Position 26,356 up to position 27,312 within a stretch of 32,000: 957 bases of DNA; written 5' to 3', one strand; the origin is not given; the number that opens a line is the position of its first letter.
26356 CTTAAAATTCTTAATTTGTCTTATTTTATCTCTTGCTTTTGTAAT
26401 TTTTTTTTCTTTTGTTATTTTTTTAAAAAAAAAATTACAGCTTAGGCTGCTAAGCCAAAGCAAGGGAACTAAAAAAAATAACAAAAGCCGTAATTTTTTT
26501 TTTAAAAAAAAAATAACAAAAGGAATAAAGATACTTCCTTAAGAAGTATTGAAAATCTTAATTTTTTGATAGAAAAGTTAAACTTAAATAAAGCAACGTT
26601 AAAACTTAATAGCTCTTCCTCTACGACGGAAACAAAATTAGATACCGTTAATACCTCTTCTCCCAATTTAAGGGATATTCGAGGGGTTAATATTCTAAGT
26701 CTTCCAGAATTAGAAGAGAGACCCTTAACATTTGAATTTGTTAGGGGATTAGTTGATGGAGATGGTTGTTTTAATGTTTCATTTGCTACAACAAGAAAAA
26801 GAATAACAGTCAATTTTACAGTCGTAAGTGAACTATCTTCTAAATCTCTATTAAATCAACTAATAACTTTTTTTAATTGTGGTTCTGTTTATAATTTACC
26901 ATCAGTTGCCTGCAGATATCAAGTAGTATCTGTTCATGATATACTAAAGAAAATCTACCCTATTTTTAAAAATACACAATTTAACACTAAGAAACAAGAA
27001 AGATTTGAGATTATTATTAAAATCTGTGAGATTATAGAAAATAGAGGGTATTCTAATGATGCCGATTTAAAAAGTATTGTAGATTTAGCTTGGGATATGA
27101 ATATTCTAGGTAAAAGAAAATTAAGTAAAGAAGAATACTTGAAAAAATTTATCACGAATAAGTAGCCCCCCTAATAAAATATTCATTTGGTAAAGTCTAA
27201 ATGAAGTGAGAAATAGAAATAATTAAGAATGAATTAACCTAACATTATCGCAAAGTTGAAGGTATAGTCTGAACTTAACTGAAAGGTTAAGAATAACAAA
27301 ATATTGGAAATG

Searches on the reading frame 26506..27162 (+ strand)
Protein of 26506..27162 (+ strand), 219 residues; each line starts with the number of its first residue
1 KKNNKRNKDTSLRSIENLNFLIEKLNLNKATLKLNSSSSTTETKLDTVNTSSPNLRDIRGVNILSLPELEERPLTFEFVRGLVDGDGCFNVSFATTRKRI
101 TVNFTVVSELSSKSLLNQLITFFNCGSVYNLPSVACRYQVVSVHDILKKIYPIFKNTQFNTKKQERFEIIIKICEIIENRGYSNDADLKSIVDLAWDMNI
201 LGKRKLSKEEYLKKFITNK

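Call 11: search_protein_families(library=pfam, proteins=[window:26506-27162:+])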
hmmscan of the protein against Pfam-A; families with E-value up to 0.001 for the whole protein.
seq(219 aa): 1 family
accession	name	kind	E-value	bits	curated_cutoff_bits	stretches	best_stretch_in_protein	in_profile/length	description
PF00961.24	LAGLIDADG_1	-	3e-15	57.4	23.1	1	81-174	3-102/102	LAGLIDADG endonuclease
